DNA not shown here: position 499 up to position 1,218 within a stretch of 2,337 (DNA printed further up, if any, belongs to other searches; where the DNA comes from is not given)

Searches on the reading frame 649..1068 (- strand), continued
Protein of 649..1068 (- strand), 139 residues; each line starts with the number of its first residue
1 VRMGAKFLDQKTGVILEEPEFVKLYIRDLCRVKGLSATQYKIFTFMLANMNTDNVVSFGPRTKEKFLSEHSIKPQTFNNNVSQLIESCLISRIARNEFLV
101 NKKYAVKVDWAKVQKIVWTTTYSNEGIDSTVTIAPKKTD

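Call 65: get_annotated_region(hit=H81, flank=3500)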
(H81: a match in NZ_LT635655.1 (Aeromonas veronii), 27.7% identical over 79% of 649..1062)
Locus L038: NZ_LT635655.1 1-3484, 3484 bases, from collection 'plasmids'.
description: Aeromonas veronii strain 9716_6_57_p1 plasmid 9716_6_57_p1, complete sequence
organism: Aeromonas veronii (NCBI taxid 654)
taxonomy: Bacteria; Pseudomonadota; Gammaproteobacteria; Aeromonadales; Aeromonadaceae; Aeromonas; Aeromonas veronii
host: -; source: -; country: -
typing (MOB-suite, as given by PLSDB): mobilizable; replicon rep_cluster_2023; relaxase MOBV
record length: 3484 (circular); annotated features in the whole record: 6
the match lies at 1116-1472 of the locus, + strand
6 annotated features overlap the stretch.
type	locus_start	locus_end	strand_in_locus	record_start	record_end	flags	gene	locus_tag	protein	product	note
CDS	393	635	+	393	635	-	-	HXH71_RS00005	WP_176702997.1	plasmid replication protein RepB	-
CDS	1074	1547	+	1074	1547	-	-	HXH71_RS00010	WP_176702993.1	replication/maintenance protein RepL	GO:0006260 - DNA replication [Evidence IEA]; GO:0006276 - plasmid maintenance [Evidence IEA]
CDS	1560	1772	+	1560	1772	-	-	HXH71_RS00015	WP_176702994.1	hypothetical protein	-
CDS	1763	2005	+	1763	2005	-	-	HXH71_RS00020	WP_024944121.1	DUF4160 domain-containing protein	-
CDS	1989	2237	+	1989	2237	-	-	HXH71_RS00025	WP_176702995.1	DUF2442 domain-containing protein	-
CDS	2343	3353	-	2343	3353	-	mobV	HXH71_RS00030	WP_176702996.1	MobV family relaxase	GO:0006310 - DNA recombination [Evidence IEA]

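Call 72: predict_structure(alignment_id=A1)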
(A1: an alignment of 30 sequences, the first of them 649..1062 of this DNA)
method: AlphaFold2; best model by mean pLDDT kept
length: 137 residues; sequences in the alignment: 30
mean_pLDDT: 70.1   pTM: 0.59
mean pLDDT of the five models: 70.1, 69.1, 67.9, 66.6, 65.5
residues with pLDDT >= 90: 20; 70-90: 54; 50-70: 30; < 50: 33
segments of 3 or more residues with pLDDT < 50: 1-7, 12-22, 104-107
pLDDT, mean of each block of 10 residues (from residue 1): 47 45 64 85 82 83 92 91 88 83 53 50 61 53
secondary structure, 60 per line:
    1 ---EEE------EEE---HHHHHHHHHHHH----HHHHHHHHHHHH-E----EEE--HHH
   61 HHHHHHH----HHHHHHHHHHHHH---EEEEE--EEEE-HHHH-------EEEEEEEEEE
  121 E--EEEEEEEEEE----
elements in order: E4-6 E13-15 H19-30 H35-46 E53-55 H58-67 H72-84 E88-92 E95-98 H100-103 E111-121 E124-133

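Call 74: search_solved_structures(query=A1, max_evalue=1)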
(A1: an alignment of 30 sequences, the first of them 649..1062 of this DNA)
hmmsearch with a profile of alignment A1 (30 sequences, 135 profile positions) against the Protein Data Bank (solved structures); distinct sequences matched with E-value up to 1: 3.
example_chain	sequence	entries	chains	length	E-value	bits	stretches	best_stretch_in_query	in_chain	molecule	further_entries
8za7_B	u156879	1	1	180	0.19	14.9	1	42-85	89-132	Lmo0066 protein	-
9cy7_A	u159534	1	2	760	0.27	14.4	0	37-110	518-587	DIS3-like exonuclease 2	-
4ro1_B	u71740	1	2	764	0.28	14.4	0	37-110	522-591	DIS3-like exonuclease 2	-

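Call 75: fold_search(model_id=the predicted structure, library=pdb)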
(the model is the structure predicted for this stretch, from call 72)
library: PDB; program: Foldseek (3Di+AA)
matches with E <= 10: 1165; with E <= 0.001: 0
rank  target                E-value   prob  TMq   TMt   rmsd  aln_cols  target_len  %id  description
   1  2pfb_A                1.0e-02  1.00  0.38  0.40   5.3        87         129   21  Structure of oxidized OhrR from Xanthamonas campestris (released 2007-12-11)
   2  1ft9_A                1.7e-02  0.99  0.36  0.24   6.3        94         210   17  STRUCTURE OF THE REDUCED (FEII) CO-SENSING PROTEIN FROM R. RUBRUM (released 2000-10-09)
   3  3hsr_A                1.9e-02  0.99  0.37  0.39   5.4        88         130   15  Crystal structure of Staphylococcus aureus protein SarZ in mixed disulfide form (released 2009-07-07)
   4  7t8o_B                2.1e-02  1.00  0.41  0.26   3.7        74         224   12  Crystal Structure of the Crp/Fnr Family Transcriptional Regulator from Listeria monocytogenes (released 2021-12-29)
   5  4b8x_B                2.3e-02  1.00  0.39  0.39   5.9        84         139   14  Near atomic resolution crystal structure of Sco5413, a MarR family transcriptional regulator from Streptomyces coelico (released 2012-10-17)
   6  2pfb_B                3.6e-02  0.99  0.37  0.41   6.0        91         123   15  Structure of oxidized OhrR from Xanthamonas campestris (released 2007-12-11)
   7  2d1h_B                4.9e-02  1.00  0.44  0.58   3.1        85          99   12  Crystal structure of ST1889 protein from thermoacidophilic archaeon Sulfolobus tokodaii (released 2006-09-05)
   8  1s3j_B                5.5e-02  0.96  0.37  0.36   5.3        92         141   13  X-ray crystal structure of YusO protein from Bacillus subtilis (released 2004-04-13)
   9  1tw3_A                5.9e-02  0.82  0.29  0.14   7.7        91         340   18  Crystal structure of Carminomycin-4-O-methyltransferase (DnrK) in complex with S-adenosyl-L-homocystein (SAH) and 4-me (released 2004-09-14)
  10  4b8x_A                6.3e-02  0.99  0.40  0.39   5.7        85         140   13  Near atomic resolution crystal structure of Sco5413, a MarR family transcriptional regulator from Streptomyces coelico (released 2012-10-17)
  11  3hsr_D                6.3e-02  0.91  0.35  0.36   5.5        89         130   12  Crystal structure of Staphylococcus aureus protein SarZ in mixed disulfide form (released 2009-07-07)
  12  4aih_B                6.7e-02  0.97  0.37  0.38   5.5        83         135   13  Crystal structure of RovA from Yersinia in its free form (released 2012-09-12)
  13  8bir_A                6.7e-02  0.77  0.33  0.16   7.9        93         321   17  O-Methyltransferase Plu4895 in complex with SAH and AQ-256 (released 2023-03-08)
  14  7el2_B                7.1e-02  0.99  0.40  0.42   4.8        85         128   10  Crystal structure of apo-HpaR from Acinetobacter baumannii (released 2022-01-19)
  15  7phe_A                7.6e-02  0.84  0.32  0.16   7.0        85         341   19  Chimeric carminomycin-4-O-methyltransferase (DnrK) with regions from 10-hydroxylase RdmB and 10-decarboxylase TamK (released 2022-09-07)
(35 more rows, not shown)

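Call 78: search_dna_similar(query=L036:319-825:+, collection=plasmids, mode=protein, max_rows=60, rows=spread, max_evalue=0.001)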
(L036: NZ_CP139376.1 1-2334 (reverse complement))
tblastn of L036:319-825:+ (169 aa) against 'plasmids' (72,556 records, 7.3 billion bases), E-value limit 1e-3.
Records with a match: 152; places in all: 159; records where one place covers at least 80% of the query: 89.
Best place of each record, by identity: >=99% 1; 60-80% 19; <60% 132.
By first word of the organism name: Escherichia 63; Bacillus 24; Priestia 20; Klebsiella 11; Arsenophonus 7; Salmonella 4; Campylobacter 4; Piscirickettsia 4; Aeromonas 3; Enterobacter 2; and 9 more.
By predicted mobility (MOB-suite, as given by PLSDB): mobilizable 101; non-mobilizable 48; conjugative 3.
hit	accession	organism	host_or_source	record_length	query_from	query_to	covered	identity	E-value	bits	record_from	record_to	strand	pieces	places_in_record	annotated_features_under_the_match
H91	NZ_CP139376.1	Klebsiella aerogenes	Homo sapiens,sputum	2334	1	169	100%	100.0%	9e-102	315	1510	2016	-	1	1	hypothetical protein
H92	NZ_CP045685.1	Klebsiella pneumoniae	Homo sapiens,rectum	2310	13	166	91%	63.6%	7e-51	179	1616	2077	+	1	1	replication/maintenance protein RepL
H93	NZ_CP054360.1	Escherichia coli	Homo sapiens,whole organism,rectal swab ...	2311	13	166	91%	63.6%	7e-51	179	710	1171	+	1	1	replication/maintenance protein RepL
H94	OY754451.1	Escherichia coli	-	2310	13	166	91%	63.6%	7e-51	179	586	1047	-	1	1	hypothetical protein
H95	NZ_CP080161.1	Escherichia coli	chicken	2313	13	166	91%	63.6%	9e-51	179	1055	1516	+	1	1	replication/maintenance protein RepL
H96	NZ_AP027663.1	Escherichia coli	Homo sapiens,whole organism,feces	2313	13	166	91%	63.6%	9e-51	179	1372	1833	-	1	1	replication/maintenance protein RepL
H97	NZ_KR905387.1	Escherichia coli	poultry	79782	13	166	91%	63.6%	2e-50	179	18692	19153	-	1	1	replication/maintenance protein RepL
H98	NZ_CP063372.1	Escherichia coli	Gallus gallus,swab,leg bone,leg bone ...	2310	13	118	63%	62.3%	8e-26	109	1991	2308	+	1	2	none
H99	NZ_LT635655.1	Aeromonas veronii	-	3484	1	166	98%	37.1%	1e-26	111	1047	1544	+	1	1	replication/maintenance protein RepL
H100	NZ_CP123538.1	Arsenophonus nasoniae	Nasonia vitripennis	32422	11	166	92%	38.9%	1e-26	111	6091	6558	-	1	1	replication/maintenance protein RepL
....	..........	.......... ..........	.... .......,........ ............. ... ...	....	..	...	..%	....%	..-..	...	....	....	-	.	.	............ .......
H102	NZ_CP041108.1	Klebsiella pneumoniae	Swine,Rectal swab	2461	2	163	96%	33.1%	3e-16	82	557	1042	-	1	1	hypothetical protein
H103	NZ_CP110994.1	Escherichia coli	Homo sapiens,urine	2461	2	163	96%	33.1%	3e-16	82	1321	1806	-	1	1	hypothetical protein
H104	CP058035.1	Escherichia coli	culture,Pooled pig faecal samples ...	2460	2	163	96%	33.1%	3e-16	82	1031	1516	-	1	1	hypothetical protein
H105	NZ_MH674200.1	Escherichia coli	feces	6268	2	163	96%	33.1%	4e-16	82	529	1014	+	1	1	hypothetical protein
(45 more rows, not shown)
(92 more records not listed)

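Call 96: find_encoding_contigs(protein=P0045, flank=600, max_places=1)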
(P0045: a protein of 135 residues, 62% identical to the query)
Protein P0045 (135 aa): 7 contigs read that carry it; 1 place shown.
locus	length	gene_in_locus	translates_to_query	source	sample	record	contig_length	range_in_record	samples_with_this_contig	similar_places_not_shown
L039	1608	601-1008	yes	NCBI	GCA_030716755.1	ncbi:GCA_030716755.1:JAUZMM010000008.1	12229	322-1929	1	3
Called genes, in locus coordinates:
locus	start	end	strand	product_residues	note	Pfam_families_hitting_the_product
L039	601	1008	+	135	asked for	-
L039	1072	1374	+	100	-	-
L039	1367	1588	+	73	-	-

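Call 97: find_encoding_contigs(protein=P0066, flank=600, max_places=1)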
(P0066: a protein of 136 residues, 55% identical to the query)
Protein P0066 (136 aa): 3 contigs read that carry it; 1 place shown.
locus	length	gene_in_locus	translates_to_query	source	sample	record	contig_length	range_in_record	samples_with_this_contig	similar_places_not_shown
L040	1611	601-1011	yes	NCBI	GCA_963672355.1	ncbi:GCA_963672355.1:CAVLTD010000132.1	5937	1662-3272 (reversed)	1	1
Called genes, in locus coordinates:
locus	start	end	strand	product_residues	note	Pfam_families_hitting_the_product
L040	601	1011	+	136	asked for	-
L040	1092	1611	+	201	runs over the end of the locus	-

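Call 98: find_encoding_contigs(protein=P0060, flank=600, max_places=1)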
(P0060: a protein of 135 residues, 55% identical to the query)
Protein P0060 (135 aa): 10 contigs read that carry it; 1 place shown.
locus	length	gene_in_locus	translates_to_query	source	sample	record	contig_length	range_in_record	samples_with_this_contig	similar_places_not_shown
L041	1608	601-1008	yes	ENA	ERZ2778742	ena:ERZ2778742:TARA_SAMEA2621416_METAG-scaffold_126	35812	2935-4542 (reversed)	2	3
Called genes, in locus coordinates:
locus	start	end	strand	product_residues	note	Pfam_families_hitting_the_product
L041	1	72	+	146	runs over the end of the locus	-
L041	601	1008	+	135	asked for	-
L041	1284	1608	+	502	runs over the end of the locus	PF00270:DEAD, PF04851:ResIII, PF00271:Helicase_C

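Call 99: find_encoding_contigs(protein=P0063, flank=600, max_places=1)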
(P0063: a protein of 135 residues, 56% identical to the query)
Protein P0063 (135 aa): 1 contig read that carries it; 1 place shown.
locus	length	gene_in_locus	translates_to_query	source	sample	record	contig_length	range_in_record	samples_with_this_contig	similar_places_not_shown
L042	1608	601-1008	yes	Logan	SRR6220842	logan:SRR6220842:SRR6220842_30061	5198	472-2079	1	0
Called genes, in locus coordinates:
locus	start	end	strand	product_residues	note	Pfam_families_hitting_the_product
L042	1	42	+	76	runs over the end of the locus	PF13443:HTH_26 (faint)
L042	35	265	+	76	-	-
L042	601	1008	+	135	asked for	PF05732:RepL (faint)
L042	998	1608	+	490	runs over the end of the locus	PF00270:DEAD, PF04851:ResIII, PF00271:Helicase_C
